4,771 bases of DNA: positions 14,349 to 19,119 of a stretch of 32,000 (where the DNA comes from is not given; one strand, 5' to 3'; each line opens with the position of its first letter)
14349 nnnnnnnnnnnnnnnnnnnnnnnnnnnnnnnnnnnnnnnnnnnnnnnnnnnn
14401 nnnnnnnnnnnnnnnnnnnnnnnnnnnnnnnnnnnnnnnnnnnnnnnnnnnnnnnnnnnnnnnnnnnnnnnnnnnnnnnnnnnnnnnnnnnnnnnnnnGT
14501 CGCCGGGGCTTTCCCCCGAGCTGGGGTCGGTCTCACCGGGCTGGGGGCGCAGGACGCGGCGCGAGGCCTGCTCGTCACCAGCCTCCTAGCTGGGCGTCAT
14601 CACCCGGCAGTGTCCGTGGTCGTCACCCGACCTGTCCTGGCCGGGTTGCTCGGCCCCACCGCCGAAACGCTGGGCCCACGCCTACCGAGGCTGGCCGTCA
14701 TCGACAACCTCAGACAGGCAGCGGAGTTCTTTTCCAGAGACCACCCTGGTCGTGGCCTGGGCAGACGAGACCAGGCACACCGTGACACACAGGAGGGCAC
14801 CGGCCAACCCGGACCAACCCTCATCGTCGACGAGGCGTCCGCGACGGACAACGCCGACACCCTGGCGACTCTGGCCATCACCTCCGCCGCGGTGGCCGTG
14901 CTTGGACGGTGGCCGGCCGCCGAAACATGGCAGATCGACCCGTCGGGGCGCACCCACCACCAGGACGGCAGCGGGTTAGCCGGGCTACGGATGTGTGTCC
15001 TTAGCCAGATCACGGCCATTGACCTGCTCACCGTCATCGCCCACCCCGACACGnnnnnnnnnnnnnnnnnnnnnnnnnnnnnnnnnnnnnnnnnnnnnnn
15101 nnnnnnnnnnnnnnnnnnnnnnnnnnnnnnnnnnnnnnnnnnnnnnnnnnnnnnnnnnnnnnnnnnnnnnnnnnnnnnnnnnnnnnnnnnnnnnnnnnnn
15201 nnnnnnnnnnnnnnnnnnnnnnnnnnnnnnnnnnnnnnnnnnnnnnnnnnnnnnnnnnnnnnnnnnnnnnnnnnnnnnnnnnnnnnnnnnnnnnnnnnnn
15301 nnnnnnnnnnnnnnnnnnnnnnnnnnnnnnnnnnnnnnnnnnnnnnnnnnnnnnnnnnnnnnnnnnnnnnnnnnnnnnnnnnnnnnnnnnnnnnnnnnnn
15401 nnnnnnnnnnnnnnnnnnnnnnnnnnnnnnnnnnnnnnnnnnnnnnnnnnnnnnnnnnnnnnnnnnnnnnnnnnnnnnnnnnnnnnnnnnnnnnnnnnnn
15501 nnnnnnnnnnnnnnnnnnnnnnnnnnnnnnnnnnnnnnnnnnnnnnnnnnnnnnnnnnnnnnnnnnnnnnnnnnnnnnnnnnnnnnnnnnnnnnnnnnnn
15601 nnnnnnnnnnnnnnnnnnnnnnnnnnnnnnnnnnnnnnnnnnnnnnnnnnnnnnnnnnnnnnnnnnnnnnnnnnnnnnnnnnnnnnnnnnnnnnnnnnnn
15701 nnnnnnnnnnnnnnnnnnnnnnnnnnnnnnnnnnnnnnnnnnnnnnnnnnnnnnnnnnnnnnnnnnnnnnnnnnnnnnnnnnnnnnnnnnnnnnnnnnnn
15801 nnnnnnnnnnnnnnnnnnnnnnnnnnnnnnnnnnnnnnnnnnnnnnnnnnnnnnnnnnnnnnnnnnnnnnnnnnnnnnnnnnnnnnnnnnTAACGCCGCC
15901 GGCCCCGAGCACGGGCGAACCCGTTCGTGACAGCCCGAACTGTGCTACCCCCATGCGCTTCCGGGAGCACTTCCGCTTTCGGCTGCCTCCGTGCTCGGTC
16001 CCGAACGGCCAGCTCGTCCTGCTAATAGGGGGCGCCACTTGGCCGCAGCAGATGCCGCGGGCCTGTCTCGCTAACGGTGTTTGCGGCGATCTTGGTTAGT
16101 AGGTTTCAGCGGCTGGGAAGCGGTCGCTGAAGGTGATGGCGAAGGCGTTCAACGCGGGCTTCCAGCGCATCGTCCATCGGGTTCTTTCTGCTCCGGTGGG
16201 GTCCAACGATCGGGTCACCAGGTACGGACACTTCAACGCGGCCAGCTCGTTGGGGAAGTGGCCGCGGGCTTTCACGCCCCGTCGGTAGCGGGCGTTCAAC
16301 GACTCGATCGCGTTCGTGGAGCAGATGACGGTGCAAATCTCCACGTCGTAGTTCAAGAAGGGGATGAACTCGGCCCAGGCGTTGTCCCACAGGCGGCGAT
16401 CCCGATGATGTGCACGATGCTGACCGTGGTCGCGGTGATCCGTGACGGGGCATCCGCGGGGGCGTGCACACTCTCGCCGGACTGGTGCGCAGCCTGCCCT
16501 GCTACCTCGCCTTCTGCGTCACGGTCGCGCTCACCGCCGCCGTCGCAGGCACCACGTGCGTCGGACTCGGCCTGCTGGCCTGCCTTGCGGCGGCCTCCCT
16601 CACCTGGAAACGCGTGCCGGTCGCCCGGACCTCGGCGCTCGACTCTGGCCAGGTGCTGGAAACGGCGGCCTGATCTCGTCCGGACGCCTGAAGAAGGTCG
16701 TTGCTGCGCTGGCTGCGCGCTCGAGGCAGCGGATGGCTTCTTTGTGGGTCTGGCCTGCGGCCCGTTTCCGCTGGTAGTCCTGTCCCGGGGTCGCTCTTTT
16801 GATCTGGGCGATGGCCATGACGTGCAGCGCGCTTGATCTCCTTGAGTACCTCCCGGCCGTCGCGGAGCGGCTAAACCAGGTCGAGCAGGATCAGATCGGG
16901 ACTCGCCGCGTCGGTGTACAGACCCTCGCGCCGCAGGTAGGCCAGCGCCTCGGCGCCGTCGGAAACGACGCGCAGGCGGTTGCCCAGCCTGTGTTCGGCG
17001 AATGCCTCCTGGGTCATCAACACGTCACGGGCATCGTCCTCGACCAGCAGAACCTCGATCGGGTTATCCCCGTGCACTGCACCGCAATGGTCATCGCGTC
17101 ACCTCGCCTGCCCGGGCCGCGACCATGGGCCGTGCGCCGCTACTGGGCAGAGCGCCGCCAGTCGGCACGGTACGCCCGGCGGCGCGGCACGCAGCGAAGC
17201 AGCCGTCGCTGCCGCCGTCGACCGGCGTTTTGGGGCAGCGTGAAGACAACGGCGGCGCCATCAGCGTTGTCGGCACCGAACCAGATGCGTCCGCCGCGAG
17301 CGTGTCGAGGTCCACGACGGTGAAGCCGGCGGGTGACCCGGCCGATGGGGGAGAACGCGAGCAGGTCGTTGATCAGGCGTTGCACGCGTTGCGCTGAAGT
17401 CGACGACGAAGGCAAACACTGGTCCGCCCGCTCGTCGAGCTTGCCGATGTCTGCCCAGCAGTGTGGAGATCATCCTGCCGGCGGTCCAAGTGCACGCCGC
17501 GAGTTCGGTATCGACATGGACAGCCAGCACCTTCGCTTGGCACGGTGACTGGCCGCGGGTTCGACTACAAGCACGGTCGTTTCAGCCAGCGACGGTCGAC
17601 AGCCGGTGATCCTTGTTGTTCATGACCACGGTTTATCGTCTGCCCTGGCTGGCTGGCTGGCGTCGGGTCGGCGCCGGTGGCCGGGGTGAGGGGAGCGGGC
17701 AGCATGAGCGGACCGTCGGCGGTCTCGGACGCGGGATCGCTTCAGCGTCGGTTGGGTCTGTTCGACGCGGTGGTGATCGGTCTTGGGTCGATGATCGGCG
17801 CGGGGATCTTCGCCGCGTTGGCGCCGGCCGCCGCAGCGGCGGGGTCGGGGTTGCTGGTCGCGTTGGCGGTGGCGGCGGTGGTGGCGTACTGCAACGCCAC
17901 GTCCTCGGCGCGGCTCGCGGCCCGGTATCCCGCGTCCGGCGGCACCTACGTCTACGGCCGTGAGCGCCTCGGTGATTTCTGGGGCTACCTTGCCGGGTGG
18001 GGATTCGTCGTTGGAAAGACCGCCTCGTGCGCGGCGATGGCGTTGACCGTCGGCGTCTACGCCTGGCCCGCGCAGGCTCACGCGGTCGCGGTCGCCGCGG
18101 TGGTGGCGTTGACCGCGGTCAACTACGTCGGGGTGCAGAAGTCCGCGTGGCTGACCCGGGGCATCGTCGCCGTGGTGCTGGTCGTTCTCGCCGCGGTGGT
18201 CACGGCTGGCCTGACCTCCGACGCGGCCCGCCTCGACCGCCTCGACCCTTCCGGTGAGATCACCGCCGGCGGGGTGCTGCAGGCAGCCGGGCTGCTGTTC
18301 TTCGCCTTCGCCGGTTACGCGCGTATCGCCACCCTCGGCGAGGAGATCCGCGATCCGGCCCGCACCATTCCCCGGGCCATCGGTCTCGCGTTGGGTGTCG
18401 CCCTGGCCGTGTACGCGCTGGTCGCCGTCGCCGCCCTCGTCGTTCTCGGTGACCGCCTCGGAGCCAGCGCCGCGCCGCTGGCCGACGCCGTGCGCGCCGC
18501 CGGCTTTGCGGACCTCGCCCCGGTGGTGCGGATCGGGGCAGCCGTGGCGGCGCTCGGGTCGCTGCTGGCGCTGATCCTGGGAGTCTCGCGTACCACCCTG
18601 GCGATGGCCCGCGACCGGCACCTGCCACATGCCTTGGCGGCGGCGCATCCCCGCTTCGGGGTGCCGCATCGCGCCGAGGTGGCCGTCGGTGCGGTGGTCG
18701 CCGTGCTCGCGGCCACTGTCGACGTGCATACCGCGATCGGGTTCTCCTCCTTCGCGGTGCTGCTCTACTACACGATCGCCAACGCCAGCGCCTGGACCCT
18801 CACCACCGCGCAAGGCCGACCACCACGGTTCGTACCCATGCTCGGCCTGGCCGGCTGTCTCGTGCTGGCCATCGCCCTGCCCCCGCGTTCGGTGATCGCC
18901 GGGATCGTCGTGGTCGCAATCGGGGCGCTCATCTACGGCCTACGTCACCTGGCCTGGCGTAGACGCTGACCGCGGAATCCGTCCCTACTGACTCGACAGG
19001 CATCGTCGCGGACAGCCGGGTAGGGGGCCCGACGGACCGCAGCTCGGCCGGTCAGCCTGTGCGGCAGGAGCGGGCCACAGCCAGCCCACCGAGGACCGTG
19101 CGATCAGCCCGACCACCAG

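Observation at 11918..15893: Coupled pair: membrane-embedded Hsp70-fold ATPase plus membrane-tethered SARP/BTAD transcription factor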

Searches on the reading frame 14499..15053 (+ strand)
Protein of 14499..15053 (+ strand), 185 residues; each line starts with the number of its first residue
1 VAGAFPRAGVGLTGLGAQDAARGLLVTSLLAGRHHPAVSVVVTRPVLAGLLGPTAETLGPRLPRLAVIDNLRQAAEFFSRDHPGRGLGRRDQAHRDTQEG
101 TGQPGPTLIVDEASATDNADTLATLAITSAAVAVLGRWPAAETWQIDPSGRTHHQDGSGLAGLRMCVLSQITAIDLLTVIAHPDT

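Call 49: search_solved_structures(query=A4, max_evalue=10, show_alignments=2)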
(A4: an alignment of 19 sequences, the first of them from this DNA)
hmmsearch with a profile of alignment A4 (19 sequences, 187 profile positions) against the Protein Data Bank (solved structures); distinct sequences matched with E-value up to 10: 0.

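Call 50: search_protein_families(library=pfam, alignment_id=A4, max_evalue=10)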
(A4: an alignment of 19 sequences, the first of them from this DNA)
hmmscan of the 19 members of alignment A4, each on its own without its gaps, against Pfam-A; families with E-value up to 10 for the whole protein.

A. member 1, seq(185 aa): 0 families

B. families by the number of members that match (of 19 scanned): 5 families
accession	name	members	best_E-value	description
PF19803.4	DUF6286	1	0.0095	Family of unknown function (DUF6286)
PF15973.10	DUF4766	1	0.012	Domain of unknown function (DUF4766)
PF19586.5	DUF6093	1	0.027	Family of unknown function (DUF6093)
PF21274.3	Rng_hyd_C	1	0.035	Aromatic-ring hydroxylase, C-terminal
PF09307.15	MHC2-interact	1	0.15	CLIP, MHC2 interacting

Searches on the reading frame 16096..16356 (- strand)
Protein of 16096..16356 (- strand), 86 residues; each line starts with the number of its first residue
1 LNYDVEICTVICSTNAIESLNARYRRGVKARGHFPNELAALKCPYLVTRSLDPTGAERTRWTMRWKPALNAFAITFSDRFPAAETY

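Call 8: search_protein_families(library=pfam, proteins=[window:16096-16356:-], max_evalue=0.001)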
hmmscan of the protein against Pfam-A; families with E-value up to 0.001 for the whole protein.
window:16096-16356:- (86 aa): 1 family
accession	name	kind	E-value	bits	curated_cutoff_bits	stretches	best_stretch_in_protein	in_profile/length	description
PF00872.24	Transposase_mut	-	4.1e-12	46.1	21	1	2-52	323-373/379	Transposase, Mutator family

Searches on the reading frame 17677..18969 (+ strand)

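Call 8: search_protein_families(library=pfam, proteins=[window:17677-18969:+], max_evalue=0.001)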
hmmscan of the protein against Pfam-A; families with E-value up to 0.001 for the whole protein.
window:17677-18969:+ (430 aa): 4 families
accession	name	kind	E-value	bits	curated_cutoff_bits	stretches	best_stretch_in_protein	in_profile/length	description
PF13520.12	AA_permease_2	-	4.5e-38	131.7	27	1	26-400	1-400/427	Amino acid permease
PF00324.27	AA_permease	-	3.9e-35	121.9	24.6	1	31-378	2-376/470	Amino acid permease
PF01490.24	Aa_trans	-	9.6e-06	24.9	25.6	1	131-261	142-258/410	Transmembrane amino acid transporter protein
PF03845.19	Spore_permease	-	6.1e-05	22.4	23.4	1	31-258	7-235/321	Spore germination protein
